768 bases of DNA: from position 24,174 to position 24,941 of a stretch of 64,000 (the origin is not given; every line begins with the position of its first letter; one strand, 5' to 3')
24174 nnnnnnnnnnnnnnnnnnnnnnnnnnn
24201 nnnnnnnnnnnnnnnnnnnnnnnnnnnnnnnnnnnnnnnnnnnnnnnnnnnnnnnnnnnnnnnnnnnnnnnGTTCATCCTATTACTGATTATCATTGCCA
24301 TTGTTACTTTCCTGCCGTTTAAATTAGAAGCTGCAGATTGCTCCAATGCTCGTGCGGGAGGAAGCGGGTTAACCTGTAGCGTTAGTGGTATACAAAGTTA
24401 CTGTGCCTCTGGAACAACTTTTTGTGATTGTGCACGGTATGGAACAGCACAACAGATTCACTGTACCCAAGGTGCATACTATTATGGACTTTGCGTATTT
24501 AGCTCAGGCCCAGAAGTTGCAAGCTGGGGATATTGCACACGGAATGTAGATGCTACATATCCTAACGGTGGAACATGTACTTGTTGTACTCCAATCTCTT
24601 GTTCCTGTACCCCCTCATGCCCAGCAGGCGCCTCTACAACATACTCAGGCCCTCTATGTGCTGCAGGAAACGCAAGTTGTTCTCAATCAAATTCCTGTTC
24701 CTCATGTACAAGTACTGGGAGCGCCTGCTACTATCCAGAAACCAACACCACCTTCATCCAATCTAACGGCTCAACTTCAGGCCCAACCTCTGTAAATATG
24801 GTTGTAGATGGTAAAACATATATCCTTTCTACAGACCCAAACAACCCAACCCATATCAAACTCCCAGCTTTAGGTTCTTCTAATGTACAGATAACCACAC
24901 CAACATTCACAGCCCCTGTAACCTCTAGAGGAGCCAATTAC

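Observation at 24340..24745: Extremely Cys/Ser/Thr-rich N-terminal domain in the B proteins (second copy at about 28345-28760)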

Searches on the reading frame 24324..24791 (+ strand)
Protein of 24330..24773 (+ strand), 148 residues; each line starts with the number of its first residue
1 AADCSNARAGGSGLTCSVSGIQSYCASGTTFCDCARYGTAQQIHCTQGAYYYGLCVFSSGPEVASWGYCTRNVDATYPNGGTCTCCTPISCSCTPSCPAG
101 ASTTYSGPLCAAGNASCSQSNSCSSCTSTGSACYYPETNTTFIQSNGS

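Call 16: find_homologous_proteins(query=window:24330-24773:+, max_evalue=0.01)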
Query seq(148 aa): 16 candidates shared short words with the query, none scored E <= 0.01.

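Call 38: predict_structure(alignment_id=A2)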
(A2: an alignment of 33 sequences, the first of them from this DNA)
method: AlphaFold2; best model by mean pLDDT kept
length: 156 residues; sequences in the alignment: 33
mean_pLDDT: 73.6   pTM: 0.52
mean pLDDT of the five models: 73.6, 68.6, 66.2, 64.6, 61.4
residues with pLDDT >= 90: 33; 70-90: 48; 50-70: 69; < 50: 6
segments of 3 or more residues with pLDDT < 50: 1-3, 10-12
pLDDT, mean of each block of 10 residues (from residue 1): 52 59 82 94 95 71 63 90 87 71 71 71 66 72 68 61
secondary structure, 60 per line:
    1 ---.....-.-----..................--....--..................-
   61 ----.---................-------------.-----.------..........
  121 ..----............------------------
elements in order: E16-33 H36-39 E42-59 E69-84 E111-122 E127-138

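Call 44: fold_search(model_id=the predicted structure, library=pdb)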
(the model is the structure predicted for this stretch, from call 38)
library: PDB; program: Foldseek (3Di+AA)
matches with E <= 10: 110; with E <= 0.001: 0
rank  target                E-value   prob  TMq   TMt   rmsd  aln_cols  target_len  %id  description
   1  7rxu                  1.4e+00  0.08  0.16  0.18   6.7        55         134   16  Crystal structure of Cj1090c (released 2022-08-31)
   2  7pdz_F                1.7e+00  0.03  0.14  0.10  19.3        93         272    9  Structure of capping protein bound to the barbed end of a cytoplasmic actin filament (released 2021-09-01)
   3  5vpj_B                1.8e+00  0.04  0.14  0.16  18.1        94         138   10  The crystal structure of a thioesterase from Actinomadura verrucosospora (released 2017-07-19)
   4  9o4g_B                2.3e+00  0.07  0.16  0.06   9.8        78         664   12  Cryo-EM structure of the CHSY3-CHPF1 chondroitin synthase heterodimer (released 2026-03-04)
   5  4rh8_C                2.3e+00  0.06  0.14  0.15   7.9        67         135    4  Crystal structure of the outer membrane lipopolysaccharide transport protein LptE (RlpB) from Escherichia coli in the  (released 2015-11-11)
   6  2w3x_C                2.3e+00  0.03  0.14  0.15  18.5        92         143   11  Crystal structure of a bifunctional hotdog fold thioesterase in enediyne biosynthesis, CalE7 (released 2009-04-07)
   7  9i97_B                2.6e+00  0.04  0.12  0.12   8.2        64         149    9  Cryo-EM structure of Shigella flexneri LptDE in complex with a Bicyclic Peptide binder (Compound 12) (released 2025-10-15)
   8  9i9z_B                2.7e+00  0.04  0.14  0.14   8.0        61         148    6  LpDE from Escherichia coli (released 2025-12-10)
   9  7t5q_I                2.9e+00  0.05  0.13  0.08   5.9        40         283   12  Cryo-EM Structure of a Transition State of Arp2/3 Complex Activation (released 2023-06-14)
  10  4q35_B                2.9e+00  0.03  0.14  0.14   7.9        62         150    6  Structure of a membrane protein (released 2014-06-25)
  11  9ec0_D                3.2e+00  0.10  0.18  0.13   5.5        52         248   10  Structure of the CARMIL dimer bound to Capping Protein (released 2026-01-21)
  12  5iv8_D                3.2e+00  0.03  0.14  0.14   8.0        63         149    8  The LPS Transporter LptDE from Klebsiella pneumoniae, core complex (released 2016-05-18)
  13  9ia2_B                3.4e+00  0.03  0.13  0.13   8.4        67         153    6  LpDEM from Escherichia coli (released 2025-12-10)
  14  3lk4_5                3.5e+00  0.02  0.09  0.07  11.6        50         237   12  Crystal structure of CapZ bound to the uncapping motif from CD2AP (released 2010-04-07)
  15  3lk4_2                3.5e+00  0.02  0.09  0.07  11.6        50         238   12  Crystal structure of CapZ bound to the uncapping motif from CD2AP (released 2010-04-07)
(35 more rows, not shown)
